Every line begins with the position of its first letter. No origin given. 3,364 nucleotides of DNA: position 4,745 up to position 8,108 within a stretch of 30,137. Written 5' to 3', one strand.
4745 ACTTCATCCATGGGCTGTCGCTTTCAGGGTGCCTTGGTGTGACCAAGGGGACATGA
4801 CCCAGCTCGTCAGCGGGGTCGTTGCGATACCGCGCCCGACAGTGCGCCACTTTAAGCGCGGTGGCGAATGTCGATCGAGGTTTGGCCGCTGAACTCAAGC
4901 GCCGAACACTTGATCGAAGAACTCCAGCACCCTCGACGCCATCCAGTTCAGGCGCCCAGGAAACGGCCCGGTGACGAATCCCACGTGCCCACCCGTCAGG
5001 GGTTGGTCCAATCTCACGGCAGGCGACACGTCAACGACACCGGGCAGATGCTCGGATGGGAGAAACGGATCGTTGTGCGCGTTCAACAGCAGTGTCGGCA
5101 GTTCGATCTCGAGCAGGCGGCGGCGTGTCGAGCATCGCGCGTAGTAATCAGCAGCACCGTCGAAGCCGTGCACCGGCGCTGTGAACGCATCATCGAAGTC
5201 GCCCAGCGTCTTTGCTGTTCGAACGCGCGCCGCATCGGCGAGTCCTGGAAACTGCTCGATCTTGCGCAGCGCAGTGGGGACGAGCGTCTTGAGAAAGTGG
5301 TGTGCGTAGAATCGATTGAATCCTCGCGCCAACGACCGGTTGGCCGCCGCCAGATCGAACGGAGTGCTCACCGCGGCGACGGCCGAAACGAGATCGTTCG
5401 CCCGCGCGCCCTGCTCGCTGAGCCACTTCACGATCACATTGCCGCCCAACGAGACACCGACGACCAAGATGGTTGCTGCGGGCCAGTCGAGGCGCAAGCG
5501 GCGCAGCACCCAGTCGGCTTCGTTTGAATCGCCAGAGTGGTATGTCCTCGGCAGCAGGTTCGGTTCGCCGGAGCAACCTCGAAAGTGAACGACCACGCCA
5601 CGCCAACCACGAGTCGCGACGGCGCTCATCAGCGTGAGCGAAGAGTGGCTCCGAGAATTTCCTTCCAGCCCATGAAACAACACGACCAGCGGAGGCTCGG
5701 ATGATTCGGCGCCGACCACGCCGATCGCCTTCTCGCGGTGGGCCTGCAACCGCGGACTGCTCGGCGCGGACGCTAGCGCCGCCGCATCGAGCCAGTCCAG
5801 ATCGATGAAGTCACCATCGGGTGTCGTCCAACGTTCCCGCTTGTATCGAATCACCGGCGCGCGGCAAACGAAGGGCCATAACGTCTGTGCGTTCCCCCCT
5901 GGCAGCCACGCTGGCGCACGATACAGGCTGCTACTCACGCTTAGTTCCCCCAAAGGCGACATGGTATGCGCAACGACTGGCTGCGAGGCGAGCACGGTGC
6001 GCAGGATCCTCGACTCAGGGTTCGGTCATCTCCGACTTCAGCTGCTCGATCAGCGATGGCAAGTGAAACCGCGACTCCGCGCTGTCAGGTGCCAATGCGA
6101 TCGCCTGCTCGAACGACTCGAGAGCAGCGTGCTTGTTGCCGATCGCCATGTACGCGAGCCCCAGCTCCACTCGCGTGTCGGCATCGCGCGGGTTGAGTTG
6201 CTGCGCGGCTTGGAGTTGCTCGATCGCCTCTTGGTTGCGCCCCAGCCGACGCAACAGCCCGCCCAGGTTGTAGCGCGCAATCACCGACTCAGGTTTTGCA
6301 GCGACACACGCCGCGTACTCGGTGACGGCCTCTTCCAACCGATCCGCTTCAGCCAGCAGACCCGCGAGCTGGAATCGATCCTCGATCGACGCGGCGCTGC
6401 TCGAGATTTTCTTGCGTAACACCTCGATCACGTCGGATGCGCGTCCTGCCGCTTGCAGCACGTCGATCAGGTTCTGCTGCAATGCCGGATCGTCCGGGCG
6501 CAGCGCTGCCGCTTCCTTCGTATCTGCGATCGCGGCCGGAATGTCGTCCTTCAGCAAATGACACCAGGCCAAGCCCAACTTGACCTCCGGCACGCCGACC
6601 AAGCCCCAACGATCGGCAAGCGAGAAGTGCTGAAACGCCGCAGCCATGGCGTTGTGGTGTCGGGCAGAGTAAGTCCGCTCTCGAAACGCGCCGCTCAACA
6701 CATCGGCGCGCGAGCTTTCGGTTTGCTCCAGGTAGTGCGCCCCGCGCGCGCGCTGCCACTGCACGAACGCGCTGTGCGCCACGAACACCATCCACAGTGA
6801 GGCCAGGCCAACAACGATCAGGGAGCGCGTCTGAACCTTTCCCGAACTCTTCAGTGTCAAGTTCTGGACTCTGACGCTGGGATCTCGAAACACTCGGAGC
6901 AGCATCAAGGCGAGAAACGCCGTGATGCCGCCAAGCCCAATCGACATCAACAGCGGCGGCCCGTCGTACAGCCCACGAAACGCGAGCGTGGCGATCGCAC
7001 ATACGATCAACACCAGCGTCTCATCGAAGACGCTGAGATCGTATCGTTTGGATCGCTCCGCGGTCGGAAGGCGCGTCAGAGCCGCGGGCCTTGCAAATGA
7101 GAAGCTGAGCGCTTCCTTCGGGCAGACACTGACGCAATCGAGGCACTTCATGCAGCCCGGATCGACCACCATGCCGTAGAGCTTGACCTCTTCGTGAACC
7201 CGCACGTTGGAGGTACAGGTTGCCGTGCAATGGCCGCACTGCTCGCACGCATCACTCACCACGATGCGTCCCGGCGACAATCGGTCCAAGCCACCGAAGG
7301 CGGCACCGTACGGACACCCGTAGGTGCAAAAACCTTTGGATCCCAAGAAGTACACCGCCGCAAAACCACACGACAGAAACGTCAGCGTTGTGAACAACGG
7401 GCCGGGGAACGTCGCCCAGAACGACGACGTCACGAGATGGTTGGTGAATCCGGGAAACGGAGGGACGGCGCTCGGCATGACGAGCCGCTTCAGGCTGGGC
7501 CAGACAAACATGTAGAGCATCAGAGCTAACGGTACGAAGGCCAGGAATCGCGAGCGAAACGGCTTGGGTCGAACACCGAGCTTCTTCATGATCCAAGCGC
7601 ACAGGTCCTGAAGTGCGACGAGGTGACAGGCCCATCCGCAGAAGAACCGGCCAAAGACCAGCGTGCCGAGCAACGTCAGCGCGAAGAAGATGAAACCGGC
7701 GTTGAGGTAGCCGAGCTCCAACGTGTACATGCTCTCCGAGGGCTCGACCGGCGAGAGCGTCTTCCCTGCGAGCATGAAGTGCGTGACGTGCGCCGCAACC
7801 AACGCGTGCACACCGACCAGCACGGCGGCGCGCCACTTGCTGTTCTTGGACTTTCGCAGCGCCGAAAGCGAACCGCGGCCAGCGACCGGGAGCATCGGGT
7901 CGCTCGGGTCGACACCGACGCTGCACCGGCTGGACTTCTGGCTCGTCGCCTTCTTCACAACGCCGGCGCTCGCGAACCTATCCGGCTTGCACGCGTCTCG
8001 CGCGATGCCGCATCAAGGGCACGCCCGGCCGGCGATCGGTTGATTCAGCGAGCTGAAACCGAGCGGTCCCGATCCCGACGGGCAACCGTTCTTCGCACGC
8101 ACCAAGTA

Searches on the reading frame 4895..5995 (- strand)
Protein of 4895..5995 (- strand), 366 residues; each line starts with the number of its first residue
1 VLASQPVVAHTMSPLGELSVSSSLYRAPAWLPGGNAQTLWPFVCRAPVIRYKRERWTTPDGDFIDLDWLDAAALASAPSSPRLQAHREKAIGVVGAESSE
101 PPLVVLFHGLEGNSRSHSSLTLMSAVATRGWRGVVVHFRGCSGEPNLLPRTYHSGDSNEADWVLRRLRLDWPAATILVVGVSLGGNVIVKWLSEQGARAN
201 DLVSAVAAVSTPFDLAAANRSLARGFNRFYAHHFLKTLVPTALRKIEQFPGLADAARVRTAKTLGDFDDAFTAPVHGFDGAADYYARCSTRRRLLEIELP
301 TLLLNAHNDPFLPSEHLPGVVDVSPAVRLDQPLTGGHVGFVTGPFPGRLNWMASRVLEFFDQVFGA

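Call 10: search_protein_families(library=pfam, proteins=[window:4895-5995:-], max_evalue=0.001)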
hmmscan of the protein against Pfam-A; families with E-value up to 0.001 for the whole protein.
window:4895-5995:- (366 aa): 2 families
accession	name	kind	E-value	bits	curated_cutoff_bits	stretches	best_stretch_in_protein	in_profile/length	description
PF00561.26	Abhydrolase_1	-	5.2e-18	66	25.8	1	102-344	1-245/245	alpha/beta hydrolase fold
PF12146.15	Hydrolase_4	-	4.6e-06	26.6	27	1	103-313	6-206/239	Serine aminopeptidase, S33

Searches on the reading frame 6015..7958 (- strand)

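Call 10: search_protein_families(library=pfam, proteins=[window:6015-7958:-], max_evalue=0.001)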
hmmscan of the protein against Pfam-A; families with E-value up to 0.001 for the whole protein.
window:6015-7958:- (647 aa): 23 families
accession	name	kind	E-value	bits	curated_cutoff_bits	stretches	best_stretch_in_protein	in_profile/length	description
PF07719.23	TPR_2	-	6.6e-16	57.5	27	2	598-625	6-33/34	Tetratricopeptide repeat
PF13414.12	TPR_11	-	1.1e-15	57.5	26.8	1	568-607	3-42/42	TPR repeat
PF00515.34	TPR_1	-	1.2e-15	57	27.8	2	595-625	3-33/34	Tetratricopeptide repeat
PF13181.12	TPR_8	-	2.4e-13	49.5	25.7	1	594-625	2-33/34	Tetratricopeptide repeat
PF13432.12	TPR_16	-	3.4e-13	50.2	32.7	1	532-592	4-64/65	Tetratricopeptide repeat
PF13428.12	TPR_14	-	2.4e-11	43.6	23.5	0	562-600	4-42/44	Tetratricopeptide repeat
PF14559.12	TPR_19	-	6.7e-10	39.6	25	2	572-628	4-60/68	Tetratricopeptide repeat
PF12801.12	Fer4_5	-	1.3e-09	38.3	22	1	88-129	5-47/48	4Fe-4S binding domain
PF13371.12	TPR_9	-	1.5e-08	34.9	35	1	569-629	5-65/73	Tetratricopeptide repeat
PF13424.12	TPR_12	-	4.2e-07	30.5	30.1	1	561-624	5-76/77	Tetratricopeptide repeat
PF13174.12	TPR_6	-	1.2e-06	29.2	26.3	0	598-626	5-33/33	Tetratricopeptide repeat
PF13431.12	TPR_17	-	1.2e-06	28.7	24.4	0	549-580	3-34/34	Tetratricopeptide repeat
PF14561.12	TPR_20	-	4.3e-06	27.4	25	1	575-620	4-49/90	Tetratricopeptide repeat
PF13187.11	Fer4_9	-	6.8e-06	26.5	27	1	237-283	1-51/52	4Fe-4S dicluster domain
PF03704.23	BTAD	-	3.3e-05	24.7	22.1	1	561-620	64-123/146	Bacterial transcriptional activator domain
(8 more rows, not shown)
